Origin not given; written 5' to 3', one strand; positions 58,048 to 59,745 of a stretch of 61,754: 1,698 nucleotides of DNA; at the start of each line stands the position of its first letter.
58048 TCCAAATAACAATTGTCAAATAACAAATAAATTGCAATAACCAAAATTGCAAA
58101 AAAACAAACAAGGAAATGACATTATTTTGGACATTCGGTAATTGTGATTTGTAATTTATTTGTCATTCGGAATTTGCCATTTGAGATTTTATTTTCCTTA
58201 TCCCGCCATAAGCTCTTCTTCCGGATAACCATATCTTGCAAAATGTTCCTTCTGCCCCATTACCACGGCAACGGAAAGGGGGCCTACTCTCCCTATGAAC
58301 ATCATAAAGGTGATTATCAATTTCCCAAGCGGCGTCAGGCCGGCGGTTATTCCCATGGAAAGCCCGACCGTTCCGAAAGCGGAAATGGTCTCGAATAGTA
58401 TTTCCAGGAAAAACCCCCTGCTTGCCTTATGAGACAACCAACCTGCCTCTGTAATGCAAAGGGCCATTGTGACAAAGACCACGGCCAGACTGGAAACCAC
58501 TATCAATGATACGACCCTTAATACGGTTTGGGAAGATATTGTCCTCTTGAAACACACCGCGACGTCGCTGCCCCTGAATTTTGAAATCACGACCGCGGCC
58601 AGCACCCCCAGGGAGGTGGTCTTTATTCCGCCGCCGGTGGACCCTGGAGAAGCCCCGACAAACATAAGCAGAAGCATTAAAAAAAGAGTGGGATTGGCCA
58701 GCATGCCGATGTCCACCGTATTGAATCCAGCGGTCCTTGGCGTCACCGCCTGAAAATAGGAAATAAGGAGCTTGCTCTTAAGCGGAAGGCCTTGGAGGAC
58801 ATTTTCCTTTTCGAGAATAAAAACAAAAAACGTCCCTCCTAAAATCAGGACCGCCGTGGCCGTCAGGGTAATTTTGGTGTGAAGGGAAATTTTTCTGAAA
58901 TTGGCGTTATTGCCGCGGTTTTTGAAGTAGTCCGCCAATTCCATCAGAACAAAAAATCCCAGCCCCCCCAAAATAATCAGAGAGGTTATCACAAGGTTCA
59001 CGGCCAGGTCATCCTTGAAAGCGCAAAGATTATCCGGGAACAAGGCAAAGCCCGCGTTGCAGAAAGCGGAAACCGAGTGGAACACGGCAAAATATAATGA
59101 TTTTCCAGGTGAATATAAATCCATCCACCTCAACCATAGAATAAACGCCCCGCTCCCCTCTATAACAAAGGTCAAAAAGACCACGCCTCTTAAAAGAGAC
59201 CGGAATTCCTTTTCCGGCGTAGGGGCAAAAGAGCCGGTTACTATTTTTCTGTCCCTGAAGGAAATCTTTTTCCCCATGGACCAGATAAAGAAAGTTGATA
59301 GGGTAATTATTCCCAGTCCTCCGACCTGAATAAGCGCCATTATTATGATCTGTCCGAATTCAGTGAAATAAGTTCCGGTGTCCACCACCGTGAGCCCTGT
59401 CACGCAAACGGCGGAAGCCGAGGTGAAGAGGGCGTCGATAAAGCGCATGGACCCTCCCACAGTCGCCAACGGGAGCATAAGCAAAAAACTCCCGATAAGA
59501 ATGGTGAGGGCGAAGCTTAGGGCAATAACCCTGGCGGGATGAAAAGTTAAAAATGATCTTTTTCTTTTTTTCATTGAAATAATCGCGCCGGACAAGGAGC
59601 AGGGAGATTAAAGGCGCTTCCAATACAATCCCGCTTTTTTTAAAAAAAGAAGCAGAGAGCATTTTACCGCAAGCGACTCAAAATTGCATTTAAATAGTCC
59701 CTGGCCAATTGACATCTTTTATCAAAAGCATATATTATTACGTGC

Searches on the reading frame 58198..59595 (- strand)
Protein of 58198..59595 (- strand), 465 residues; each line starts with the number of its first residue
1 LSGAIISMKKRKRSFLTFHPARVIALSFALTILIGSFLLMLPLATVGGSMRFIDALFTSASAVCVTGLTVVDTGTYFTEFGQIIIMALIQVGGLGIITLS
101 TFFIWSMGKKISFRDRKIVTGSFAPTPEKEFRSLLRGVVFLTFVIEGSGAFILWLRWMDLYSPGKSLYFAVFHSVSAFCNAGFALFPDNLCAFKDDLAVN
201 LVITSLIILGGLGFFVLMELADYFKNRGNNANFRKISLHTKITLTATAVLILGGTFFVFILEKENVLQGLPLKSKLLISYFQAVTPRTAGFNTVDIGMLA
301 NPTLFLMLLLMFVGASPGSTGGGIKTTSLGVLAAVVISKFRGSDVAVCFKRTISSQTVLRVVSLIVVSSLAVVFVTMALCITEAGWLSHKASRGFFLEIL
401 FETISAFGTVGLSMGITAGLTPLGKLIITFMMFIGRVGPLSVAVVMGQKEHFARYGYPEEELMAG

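Call 55: search_protein_families(library=pfam, proteins=[window:58198-59595:-], max_evalue=0.01)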
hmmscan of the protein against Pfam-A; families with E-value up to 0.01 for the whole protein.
window:58198-59595:- (465 aa): 1 family
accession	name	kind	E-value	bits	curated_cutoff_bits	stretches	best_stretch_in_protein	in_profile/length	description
PF02386.22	TrkH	-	8.3e-59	199.8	27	1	41-445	52-489/502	Cation transport protein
